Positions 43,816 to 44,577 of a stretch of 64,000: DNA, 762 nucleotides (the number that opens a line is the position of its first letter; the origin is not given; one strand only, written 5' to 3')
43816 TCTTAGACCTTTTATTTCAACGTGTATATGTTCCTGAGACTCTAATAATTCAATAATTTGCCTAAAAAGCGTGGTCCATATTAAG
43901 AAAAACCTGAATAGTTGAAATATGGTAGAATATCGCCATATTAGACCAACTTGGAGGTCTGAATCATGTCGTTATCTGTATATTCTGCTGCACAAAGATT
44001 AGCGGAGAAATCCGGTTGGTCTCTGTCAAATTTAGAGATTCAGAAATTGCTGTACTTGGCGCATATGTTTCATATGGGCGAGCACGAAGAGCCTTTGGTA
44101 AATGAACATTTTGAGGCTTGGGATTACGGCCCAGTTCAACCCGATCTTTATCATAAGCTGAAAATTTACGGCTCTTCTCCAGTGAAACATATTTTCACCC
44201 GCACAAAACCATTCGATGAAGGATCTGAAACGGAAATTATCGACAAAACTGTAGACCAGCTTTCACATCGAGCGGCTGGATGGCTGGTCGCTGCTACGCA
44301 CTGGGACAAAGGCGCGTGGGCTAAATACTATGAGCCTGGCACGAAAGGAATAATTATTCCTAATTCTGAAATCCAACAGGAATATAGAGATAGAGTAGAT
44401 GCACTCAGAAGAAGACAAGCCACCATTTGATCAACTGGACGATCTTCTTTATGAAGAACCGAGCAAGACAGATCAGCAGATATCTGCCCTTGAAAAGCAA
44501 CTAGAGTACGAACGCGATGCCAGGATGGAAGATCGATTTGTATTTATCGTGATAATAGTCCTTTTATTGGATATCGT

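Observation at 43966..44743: Panacea-domain (PanA-like) gene overlapping a small two-TM protein gene: candidate PanAT-type toxin-antitoxin or defence pair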

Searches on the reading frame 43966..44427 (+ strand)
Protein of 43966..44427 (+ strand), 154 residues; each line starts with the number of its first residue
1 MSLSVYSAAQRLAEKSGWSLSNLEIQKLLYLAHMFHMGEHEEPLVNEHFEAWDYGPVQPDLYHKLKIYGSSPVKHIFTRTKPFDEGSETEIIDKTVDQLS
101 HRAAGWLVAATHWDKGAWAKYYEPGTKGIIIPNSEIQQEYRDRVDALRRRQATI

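Call 3: search_protein_families(library=pfam, proteins=[window:43966-44427:+], max_evalue=1)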
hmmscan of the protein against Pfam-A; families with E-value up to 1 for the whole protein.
window:43966-44427:+ (154 aa): 1 family
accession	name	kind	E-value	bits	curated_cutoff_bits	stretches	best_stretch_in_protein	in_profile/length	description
PF13274.11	SocA_Panacea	-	3.6e-16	60.5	25.7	1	25-118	1-112/113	Antitoxin SocA-like, Panacea domain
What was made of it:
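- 43966..44430 (+): panA: a 154-aa standalone Panacea-domain protein and predicted antitoxin. The Panacea domain covers residues 25-118 (nt 44038-44319). The GPV motif is G55-P56-V57. PF13274 at 60.5 bits against a cut-off of 25.7 (call 3).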

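Call 4: search_protein_families(library=ncbifam, proteins=[window:43966-44427:+], max_evalue=1)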
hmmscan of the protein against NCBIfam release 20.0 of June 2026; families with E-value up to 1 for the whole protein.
window:43966-44427:+ (154 aa): 2 families
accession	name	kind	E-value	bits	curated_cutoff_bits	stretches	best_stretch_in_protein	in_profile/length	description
NF047745.1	SocA_antitoxin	equivalog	1.8e-26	92.9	190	1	12-144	13-159/176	type VI toxin-antitoxin system SocA family antitoxin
NF048014.1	antitoxin_DarG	equivalog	0.0038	16.5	250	1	14-81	181-242/338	type II toxin-antitoxin system antitoxin DNA ADP-ribosyl glycohydrolase DarG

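Call 5: search_protein_families(library=padloc, proteins=[window:43966-44427:+], max_evalue=1)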
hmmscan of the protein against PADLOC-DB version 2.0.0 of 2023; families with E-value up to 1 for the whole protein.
window:43966-44427:+ (154 aa): 1 family
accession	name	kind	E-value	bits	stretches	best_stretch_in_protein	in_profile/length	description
PDLC02990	DarG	-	0.0018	15.8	1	10-74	173-228/329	-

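Call 6: search_protein_families(library=phrogs, proteins=[window:43966-44427:+], max_evalue=1)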
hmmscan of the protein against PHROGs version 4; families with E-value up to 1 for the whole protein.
window:43966-44427:+ (154 aa): 3 families
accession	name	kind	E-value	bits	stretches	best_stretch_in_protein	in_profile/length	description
phrog_1281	-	unknown function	7.3e-34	118.2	1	5-146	10-156/195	-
phrog_10390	-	unknown function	2.8e-17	64.2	1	19-141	164-292/299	-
phrog_18524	-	unknown function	0.24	12.6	0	3-39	11-47/105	-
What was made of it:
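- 43966..44430 (+): NCBIfam SocA_antitoxin at 92.9 bits, below its equivalog cut-off of 190 (call 4). phrog_1281 at E 7e-34 (call 6).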

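Call 8: find_related_loci(query=window:43966-44427:+, collection=genome_contigs, flank=5000)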
Query window:43966-44427:+ (154 aa) in genome_contigs; peptide patterns used: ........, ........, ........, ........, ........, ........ (x = any residue, [..] = any of these).
141 stretches matched a pattern; 10 encode a relative of the query (tblastn E <= 1e-3); 10 distinct loci.
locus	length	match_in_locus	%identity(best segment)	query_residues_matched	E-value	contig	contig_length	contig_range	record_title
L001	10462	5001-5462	56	1-153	2e-61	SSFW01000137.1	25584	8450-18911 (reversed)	MAG: Nitrosomonas sp. isolate Bin_15_1 c_000000108268, whole genome shotgun sequence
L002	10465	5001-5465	58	1-153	3e-59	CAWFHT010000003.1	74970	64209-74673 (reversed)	MAG: uncultured beta proteobacterium isolate MFD05674.bin.2.55 genome assembly, contig: contig_32121, whole genome shotg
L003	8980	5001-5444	52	1-148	1e-56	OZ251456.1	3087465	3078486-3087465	MAG: bacterium isolate 40c3c2bc-7189-494c-ad94-02bb7458a69d genome assembly, chromosome: 1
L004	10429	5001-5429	53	1-143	2e-47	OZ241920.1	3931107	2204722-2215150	MAG: bacterium isolate c159a2c7-7ae9-43f8-b1c6-a8821b09048b genome assembly, chromosome: 1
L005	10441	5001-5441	46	1-146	5e-46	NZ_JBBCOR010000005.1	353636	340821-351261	Asaia sp. HN128 contig00005, whole genome shotgun sequence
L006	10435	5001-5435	45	1-146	4e-42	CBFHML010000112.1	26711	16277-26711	MAG: Roseovarius sp. isolate AGTU_44_bin_32_orig genome assembly, contig: AGTU_44_bin_32_orig_AGTU_44_c_000000000349, wh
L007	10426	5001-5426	47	2-143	8e-39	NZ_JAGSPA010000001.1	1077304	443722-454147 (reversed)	Pacificimonas pallii strain WHA3 1, whole genome shotgun sequence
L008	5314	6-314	48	48-150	1e-28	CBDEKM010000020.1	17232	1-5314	MAG: bacterium isolate fecf1fe2-d5d3-4dbd-a99f-11e0e87e1ef0 genome assembly, contig: contig_20, whole genome shotgun seq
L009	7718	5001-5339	33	17-119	5e-16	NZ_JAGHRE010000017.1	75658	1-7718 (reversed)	Tropicibacter sp. R16_0 NODE_17_length_75658_cov_17.204989, whole genome shotgun sequence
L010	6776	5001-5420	28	15-140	9e-16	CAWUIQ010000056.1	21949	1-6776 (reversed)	MAG: uncultured Rhodobacterales bacterium isolate SRR17458632_metabat2_4_1705322968 genome assembly, contig: ERZ21854023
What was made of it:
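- Tried and rejected: This could not be tested, because the single genome-collection scan had been spent on PanA (call 8).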

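Call 21: search_dna_similar(query=window:43966-44427:+, collection=phages, mode=protein, max_evalue=0.00001, max_rows=40)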
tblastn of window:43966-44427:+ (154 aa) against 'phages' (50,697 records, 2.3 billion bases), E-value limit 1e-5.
Records with a match: 131; places in all: 131; records where one place covers at least 80% of the query: 66.
Best place of each record, by identity: <60% 131.
By first word of the organism name: Streptococcus 24; Pseudomonas 20; Stx2a-converting 19; Bacteriophage 17; Paenibacillus 14; Escherichia 8; Burkholderia 6; Bordetella 5; Salmonella 2; Cylindrospermopsis 2; and 9 more.
By host as written in the record: - 27; Pseudomonas aeruginosa 18; Helicobacter cinaedi 12; Paenibacillus larvae 11; Bordetella avium 5; Streptococcus pyogenes Alab49 2; Streptococcus pyogenes HSC5 2; Streptococcus pyogenes MGAS315 2; and 45 more.
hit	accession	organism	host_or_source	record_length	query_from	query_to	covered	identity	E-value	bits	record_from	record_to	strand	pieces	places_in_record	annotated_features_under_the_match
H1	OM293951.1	Bordetella phage vB_BaM-IFTN2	Bordetella avium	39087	1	143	93%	39.5%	9e-32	124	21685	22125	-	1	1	hypothetical protein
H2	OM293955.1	Bordetella phage vB_BaM-IFTN6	Bordetella avium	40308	1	143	93%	39.5%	9e-32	124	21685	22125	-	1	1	SocA family protein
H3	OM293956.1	Bordetella phage vB_BaM-IFTN7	Bordetella avium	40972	1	143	93%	39.5%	9e-32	124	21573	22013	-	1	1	SocA family protein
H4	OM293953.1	Bordetella phage vB_BaM-IFTN4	Bordetella avium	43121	1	143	93%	39.5%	9e-32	124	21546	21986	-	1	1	SocA family protein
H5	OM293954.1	Bordetella phage vB_BaM-IFTN5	Bordetella avium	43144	1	143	93%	39.5%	9e-32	124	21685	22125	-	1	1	SocA family protein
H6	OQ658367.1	Pseudomonas phage sp.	Pseudomonas aeruginosa PACL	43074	3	148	95%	31.3%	8e-19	87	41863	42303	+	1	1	none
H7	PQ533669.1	Pseudomonas phage Pacha_bin_1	Pseudomonas aeruginosa PA14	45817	3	148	95%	31.3%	9e-19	87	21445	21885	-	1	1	hypothetical protein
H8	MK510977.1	Pseudomonas phage vB_Pae_CF183a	Pseudomonas aeruginosa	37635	3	148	95%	31.3%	1e-18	87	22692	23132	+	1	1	hypothetical protein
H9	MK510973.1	Pseudomonas phage vB_Pae_CF127a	Pseudomonas aeruginosa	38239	3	148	95%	31.3%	1e-18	87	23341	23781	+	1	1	hypothetical protein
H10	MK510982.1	Pseudomonas phage vB_Pae_BR161c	Pseudomonas aeruginosa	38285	3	148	95%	31.3%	1e-18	87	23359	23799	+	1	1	hypothetical protein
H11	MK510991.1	Pseudomonas phage vB_Pae_BR141a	Pseudomonas aeruginosa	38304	3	148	95%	31.3%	1e-18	87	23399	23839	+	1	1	hypothetical protein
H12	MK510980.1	Pseudomonas phage vB_Pae_BR123a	Pseudomonas aeruginosa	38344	3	148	95%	31.3%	1e-18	87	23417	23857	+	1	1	hypothetical protein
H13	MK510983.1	Pseudomonas phage vB_Pae_BR178a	Pseudomonas aeruginosa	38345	3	148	95%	31.3%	1e-18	87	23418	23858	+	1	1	hypothetical protein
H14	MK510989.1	Pseudomonas phage vB_Pae_BR322a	Pseudomonas aeruginosa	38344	3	148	95%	31.3%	1e-18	87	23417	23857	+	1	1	hypothetical protein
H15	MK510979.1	Pseudomonas phage vB_Pae_BR52a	Pseudomonas aeruginosa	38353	3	148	95%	31.3%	1e-18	87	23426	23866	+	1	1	hypothetical protein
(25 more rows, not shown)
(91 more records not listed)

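Call 22: get_annotated_region(hit=H2, flank=2000)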
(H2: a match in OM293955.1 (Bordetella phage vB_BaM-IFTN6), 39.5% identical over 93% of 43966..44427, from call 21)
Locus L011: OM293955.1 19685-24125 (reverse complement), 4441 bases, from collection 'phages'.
description: Bordetella phage vB_BaM-IFTN6, complete genome.
organism: Bordetella phage vB_BaM-IFTN6 (NCBI taxid 2928722)
taxonomy: Viruses; Duplodnaviria; Heunggongvirae; Uroviricota; Caudoviricetes
host: Bordetella avium; source: fecal sample, chicken, hobby farm; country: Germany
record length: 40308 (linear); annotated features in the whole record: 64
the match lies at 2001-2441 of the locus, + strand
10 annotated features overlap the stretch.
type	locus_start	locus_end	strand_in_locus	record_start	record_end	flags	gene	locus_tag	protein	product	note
CDS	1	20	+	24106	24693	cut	-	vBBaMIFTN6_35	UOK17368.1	restriction alleviation protein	restriction alleviation protein (Lar family)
CDS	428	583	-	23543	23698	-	-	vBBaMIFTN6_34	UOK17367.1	hypothetical protein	-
CDS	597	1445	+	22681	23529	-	-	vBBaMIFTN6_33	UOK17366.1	hypothetical protein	-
CDS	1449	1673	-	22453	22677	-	-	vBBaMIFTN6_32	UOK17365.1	ABC transporter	ABC transporter, substrate-binding protein transporter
CDS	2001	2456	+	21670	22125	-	-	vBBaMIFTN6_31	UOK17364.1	SocA family protein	-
CDS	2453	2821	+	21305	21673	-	-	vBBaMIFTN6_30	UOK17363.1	hypothetical protein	-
CDS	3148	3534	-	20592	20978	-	-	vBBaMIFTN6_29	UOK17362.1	hypothetical protein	-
CDS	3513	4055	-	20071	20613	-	-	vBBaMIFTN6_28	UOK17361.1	lysozyme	-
CDS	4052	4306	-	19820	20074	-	-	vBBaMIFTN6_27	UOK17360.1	holin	-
CDS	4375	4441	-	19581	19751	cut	-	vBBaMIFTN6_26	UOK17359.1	hypothetical protein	-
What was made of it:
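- On Phage holins: In the Bordetella phages the pair lies outside, and on the opposite strand from, a cassette with its own holin (call 22).
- In the Bordetella phages the pair lies about 300 nt from the lysis cassette (call 22). In those phages the pair is on the opposite strand from a cassette that has its own annotated holin and lysozyme (call 22).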

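Call 29: search_dna_similar(query=window:43966-44427:+, collection=phages, mode=protein, max_evalue=0.00001, max_rows=60, rows=spread)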
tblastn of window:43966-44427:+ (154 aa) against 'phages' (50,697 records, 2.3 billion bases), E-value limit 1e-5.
Records with a match: 131; places in all: 131; records where one place covers at least 80% of the query: 66.
Best place of each record, by identity: <60% 131.
By first word of the organism name: Streptococcus 24; Pseudomonas 20; Stx2a-converting 19; Bacteriophage 17; Paenibacillus 14; Escherichia 8; Burkholderia 6; Bordetella 5; Salmonella 2; Cylindrospermopsis 2; and 9 more.
By host as written in the record: - 27; Pseudomonas aeruginosa 18; Helicobacter cinaedi 12; Paenibacillus larvae 11; Bordetella avium 5; Streptococcus pyogenes Alab49 2; Streptococcus pyogenes HSC5 2; Streptococcus pyogenes MGAS315 2; and 45 more.
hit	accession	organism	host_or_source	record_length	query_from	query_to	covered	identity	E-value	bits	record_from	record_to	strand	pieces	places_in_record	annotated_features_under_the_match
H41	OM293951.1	Bordetella phage vB_BaM-IFTN2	Bordetella avium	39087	1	143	93%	39.5%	9e-32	124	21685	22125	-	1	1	hypothetical protein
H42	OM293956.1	Bordetella phage vB_BaM-IFTN7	Bordetella avium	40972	1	143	93%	39.5%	9e-32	124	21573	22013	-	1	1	SocA family protein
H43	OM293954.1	Bordetella phage vB_BaM-IFTN5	Bordetella avium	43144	1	143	93%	39.5%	9e-32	124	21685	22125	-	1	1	SocA family protein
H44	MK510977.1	Pseudomonas phage vB_Pae_CF183a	Pseudomonas aeruginosa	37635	3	148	95%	31.3%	1e-18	87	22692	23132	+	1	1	hypothetical protein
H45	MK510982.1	Pseudomonas phage vB_Pae_BR161c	Pseudomonas aeruginosa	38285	3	148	95%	31.3%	1e-18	87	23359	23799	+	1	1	hypothetical protein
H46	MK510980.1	Pseudomonas phage vB_Pae_BR123a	Pseudomonas aeruginosa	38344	3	148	95%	31.3%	1e-18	87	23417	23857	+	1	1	hypothetical protein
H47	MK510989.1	Pseudomonas phage vB_Pae_BR322a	Pseudomonas aeruginosa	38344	3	148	95%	31.3%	1e-18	87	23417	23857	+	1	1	hypothetical protein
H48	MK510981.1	Pseudomonas phage vB_Pae_BR143a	Pseudomonas aeruginosa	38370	3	148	95%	31.3%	1e-18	87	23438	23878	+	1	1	hypothetical protein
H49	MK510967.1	Pseudomonas phage vB_Pae_CF54a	Pseudomonas aeruginosa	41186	3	148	95%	31.3%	1e-18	87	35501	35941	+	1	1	hypothetical protein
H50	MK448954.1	Streptococcus phage Javan476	Streptococcus pyogenes ERR473551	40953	2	137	88%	32.1%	4e-13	71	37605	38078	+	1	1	hypothetical protein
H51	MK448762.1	Streptococcus phage Javan447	Streptococcus pyogenes Alab49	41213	2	137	88%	32.1%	4e-13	71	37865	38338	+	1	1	hypothetical protein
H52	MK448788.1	Streptococcus phage Javan511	Streptococcus pyogenes MGAS315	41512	2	137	88%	32.1%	4e-13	71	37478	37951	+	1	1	hypothetical protein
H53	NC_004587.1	Streptococcus phage 315.4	Streptococcus pyogenes MGAS315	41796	2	137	88%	32.1%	4e-13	71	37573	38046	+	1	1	DUF4065 domain-containing protein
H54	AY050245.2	Streptococcus phage phiNIH1.1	-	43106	2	137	88%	32.1%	4e-13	71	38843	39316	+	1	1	hypothetical protein-phage associated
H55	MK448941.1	Streptococcus phage Javan446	Streptococcus pyogenes Alab49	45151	2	137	88%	32.1%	4e-13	71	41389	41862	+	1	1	hypothetical protein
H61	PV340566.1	Escherichia phage PhiR47_1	Escherichia coli ECOR13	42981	20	152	86%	30.7%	2e-12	69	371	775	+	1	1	PanA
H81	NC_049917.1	Escherichia phage Lyz12581Vzw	Escherichia coli O145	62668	20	120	66%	32.2%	7e-9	59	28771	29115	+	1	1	SocA family protein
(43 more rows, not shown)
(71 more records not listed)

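Call 30: get_annotated_region(hit=H61, flank=1500)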
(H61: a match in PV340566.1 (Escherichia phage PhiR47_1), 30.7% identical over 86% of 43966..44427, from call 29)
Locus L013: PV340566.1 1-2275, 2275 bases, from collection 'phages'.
description: Escherichia phage PhiR47_1, complete genome.
organism: Escherichia phage PhiR47_1 (NCBI taxid 3416488)
taxonomy: Viruses
host: Escherichia coli ECOR13; source: -; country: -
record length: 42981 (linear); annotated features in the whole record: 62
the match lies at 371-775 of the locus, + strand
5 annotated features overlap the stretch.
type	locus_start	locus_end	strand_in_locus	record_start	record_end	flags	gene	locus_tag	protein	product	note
CDS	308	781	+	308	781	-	-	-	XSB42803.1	PanA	PanA antitoxin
CDS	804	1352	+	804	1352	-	-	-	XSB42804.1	PanT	PanT toxin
CDS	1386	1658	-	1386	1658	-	-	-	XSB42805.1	hypothetical protein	FIG00640518: hypothetical protein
CDS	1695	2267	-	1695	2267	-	-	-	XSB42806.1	exodeoxyribonuclease VIII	Exodeoxyribonuclease VIII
CDS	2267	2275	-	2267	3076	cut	-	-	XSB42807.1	Ea22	ea22 protein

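Call 31: get_annotated_region(hit=H81, flank=1500)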
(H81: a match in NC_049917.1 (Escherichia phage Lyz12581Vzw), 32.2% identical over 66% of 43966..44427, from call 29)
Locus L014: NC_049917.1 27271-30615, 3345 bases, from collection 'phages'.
description: Escherichia phage Lys12581Vzw, complete genome.
organism: Escherichia phage Lyz12581Vzw (NCBI taxid 2590400)
taxonomy: Viruses; Duplodnaviria; Heunggongvirae; Uroviricota; Caudoviricetes; Sepvirinae; Oslovirus; Oslovirus Lyz12581Vzw
host: Escherichia coli O145; source: -; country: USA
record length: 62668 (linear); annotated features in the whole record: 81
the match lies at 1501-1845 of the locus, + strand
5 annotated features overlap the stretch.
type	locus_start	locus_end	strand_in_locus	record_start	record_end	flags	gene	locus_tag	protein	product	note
CDS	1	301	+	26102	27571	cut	-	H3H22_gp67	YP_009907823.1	DNA methyltransferase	-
CDS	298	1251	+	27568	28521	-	-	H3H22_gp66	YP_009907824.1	restriction endonuclease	restriction endonuclease BsuBI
CDS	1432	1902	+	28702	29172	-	-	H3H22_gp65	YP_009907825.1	SocA family protein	-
CDS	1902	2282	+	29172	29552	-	-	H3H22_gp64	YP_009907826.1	hypothetical protein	-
CDS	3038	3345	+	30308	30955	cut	-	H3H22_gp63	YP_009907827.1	transcriptional regulator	-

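Call 32: get_annotated_region(hit=H44, flank=1500)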
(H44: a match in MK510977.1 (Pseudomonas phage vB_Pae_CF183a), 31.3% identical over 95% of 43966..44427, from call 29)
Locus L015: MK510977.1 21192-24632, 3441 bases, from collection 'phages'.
description: Pseudomonas phage vB_Pae_CF183a, partial genome.
organism: Pseudomonas phage vB_Pae_CF183a (NCBI taxid 2563557)
taxonomy: Viruses; Duplodnaviria; Heunggongvirae; Uroviricota; Caudoviricetes
host: Pseudomonas aeruginosa; source: lung of cystic fibrosis patients; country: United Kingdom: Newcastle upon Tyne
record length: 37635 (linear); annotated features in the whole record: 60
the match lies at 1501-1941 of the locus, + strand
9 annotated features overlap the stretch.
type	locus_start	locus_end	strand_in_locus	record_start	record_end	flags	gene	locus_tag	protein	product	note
CDS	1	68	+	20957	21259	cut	-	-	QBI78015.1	hypothetical protein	FIG00958463: hypothetical protein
CDS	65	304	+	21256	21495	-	-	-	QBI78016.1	hypothetical protein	-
CDS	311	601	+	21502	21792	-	-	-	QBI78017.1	hypothetical protein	-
CDS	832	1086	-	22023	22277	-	-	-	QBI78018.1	hypothetical protein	-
CDS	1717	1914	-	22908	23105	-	-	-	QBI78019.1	hypothetical protein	-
CDS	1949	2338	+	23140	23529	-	-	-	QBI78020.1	hypothetical protein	-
CDS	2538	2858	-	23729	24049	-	-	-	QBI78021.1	hypothetical protein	-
CDS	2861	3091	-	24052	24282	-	-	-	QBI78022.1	transcriptional regulator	Phage transcriptional regulator Mnt (ACLAME 243)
CDS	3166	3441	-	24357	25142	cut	-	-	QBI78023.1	hypothetical protein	-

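Call 34: list_cluster_members(proteins=[P0001, window:43966-44427:+, P0006, P0033, P0093, P0068, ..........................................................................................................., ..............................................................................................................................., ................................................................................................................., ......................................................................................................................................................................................])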
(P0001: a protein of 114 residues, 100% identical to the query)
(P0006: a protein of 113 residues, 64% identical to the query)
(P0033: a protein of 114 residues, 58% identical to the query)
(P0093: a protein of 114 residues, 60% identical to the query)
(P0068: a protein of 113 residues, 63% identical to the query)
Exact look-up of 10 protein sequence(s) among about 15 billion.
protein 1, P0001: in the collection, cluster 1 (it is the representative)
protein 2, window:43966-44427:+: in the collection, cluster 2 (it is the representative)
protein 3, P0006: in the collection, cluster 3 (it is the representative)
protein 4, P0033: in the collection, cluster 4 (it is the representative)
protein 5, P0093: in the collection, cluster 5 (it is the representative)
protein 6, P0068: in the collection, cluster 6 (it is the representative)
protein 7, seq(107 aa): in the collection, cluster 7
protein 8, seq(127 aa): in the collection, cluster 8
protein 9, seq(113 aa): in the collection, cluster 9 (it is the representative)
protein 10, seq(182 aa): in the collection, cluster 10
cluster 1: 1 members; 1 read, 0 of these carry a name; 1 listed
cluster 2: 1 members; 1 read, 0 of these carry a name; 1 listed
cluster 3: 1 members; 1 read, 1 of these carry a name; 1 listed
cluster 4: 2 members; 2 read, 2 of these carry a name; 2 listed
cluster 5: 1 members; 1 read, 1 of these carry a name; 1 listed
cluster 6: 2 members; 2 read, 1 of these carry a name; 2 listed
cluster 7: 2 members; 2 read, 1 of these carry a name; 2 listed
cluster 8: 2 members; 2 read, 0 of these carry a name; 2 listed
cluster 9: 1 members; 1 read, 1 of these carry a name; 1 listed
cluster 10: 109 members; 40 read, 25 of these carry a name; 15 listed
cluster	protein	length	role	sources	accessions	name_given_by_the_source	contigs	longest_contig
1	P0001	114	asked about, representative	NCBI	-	-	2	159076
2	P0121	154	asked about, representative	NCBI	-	-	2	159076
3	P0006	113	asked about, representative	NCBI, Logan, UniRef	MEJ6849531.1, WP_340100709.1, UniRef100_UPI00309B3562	hypothetical protein V3589_25380 [Sinorhizobium fredii] | hypothetical protein n=1 Tax=Rhizobium fredii TaxID=380 RepID=UPI00309B3562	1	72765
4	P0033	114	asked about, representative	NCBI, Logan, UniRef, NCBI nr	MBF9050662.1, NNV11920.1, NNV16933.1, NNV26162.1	hypothetical protein GTA62_14590 [Roseobacter sp. HKCCD9010] | hypothetical protein n=1 Tax=unclassified Roseobacter TaxID=196798 RepID=UPI001492E40A | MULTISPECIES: hypothetical protein [unclassified Roseobacter]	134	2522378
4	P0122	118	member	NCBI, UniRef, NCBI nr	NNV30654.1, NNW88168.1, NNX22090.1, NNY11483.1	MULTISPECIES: hypothetical protein [unclassified Roseobacter] | hypothetical protein n=1 Tax=unclassified Roseobacter TaxID=196798 RepID=UPI001491FDD9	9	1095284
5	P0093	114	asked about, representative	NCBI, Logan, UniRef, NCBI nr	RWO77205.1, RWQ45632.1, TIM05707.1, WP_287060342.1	hypothetical protein [Mesorhizobium sp.] | hypothetical protein n=1 Tax=Mesorhizobium sp. TaxID=1871066 RepID=UPI000FE9ACFD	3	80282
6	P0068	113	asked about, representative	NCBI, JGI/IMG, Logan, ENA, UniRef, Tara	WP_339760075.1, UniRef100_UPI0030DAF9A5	hypothetical protein [uncultured Hoeflea sp.] | cobalamin biosynthesis protein CobD/CbiB | hypothetical protein n=1 Tax=uncultured Hoeflea sp. TaxID=538666 RepID=UPI0030DAF9A5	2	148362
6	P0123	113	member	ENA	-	-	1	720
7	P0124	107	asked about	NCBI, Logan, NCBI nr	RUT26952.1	hypothetical protein C0V97_03835 [Asaia sp. W19]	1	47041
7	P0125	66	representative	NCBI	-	-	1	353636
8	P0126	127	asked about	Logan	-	-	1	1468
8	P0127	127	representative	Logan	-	-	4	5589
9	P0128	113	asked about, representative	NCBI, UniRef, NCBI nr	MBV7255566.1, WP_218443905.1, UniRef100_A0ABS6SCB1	hypothetical protein KCG44_02070 [Pacificimonas sp. WHA3] | Uncharacterized protein n=1 Tax=Pacificimonas pallii TaxID=2827236 RepID=A0ABS6SCB1_9SPHN | hypothetical protein [Pacificimonas pallii]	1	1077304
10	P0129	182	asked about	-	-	TPA: hypothetical protein ACM97T_004720 [Escherichia coli] | hypothetical protein | hypothetical protein n=1 Tax=Enterobacteriaceae TaxID=543 RepID=UPI0002BA641F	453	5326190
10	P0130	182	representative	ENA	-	-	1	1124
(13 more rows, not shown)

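Call 66: search_solved_structures(query=window:43966-44427:+, max_evalue=1, show_alignments=2)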
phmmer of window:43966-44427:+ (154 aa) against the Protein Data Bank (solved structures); distinct sequences matched with E-value up to 1: 1.
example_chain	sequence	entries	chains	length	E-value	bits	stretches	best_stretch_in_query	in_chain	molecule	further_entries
3bvp_A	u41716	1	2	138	0.2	14.7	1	76-130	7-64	TP901-1 Integrase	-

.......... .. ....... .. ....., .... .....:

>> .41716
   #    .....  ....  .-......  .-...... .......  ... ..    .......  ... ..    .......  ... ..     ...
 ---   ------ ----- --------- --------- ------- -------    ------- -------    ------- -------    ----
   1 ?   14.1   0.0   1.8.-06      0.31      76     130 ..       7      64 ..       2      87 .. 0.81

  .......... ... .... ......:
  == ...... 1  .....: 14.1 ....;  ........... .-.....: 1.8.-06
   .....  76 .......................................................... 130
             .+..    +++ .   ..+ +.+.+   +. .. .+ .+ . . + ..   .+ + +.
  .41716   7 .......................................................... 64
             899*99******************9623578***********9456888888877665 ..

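Call 76: predict_structure(protein=window:43966-44427:+)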
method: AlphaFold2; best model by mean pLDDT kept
length: 154 residues; sequences in the alignment: 1
mean_pLDDT: 49.7   pTM: 0.43
mean pLDDT of the five models: 49.7, 45.1, 42.9, 35.9, 34.8
residues with pLDDT >= 90: 0; 70-90: 12; 50-70: 58; < 50: 84
segments of 3 or more residues with pLDDT < 50: 1-3, 71-141, 146-148, 150-154
pLDDT, mean of each block of 10 residues (from residue 1): 48 57 61 64 73 66 60 35 40 45 42 36 32 40 47 46
secondary structure, 60 per line:
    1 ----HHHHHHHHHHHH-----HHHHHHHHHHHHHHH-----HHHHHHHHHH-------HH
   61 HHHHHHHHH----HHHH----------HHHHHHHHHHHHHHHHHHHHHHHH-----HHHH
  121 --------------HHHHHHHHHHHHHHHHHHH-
elements in order: H5-16 H22-36 H42-51 H59-69 H74-77 H88-111 H117-120 H135-153
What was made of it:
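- On PanAT toxin-antitoxin system: The single-sequence PanA model is unusable, with pLDDT 50 (call 76).
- Tried and rejected: The model has pLDDT 50 and is unusable (call 76).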

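Call 77: search_dna_similar(query=window:43966-44427:+, collection=plasmids, mode=protein, max_evalue=1e-20, max_rows=25)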
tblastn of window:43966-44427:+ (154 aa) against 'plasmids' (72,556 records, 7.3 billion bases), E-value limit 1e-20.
No match.
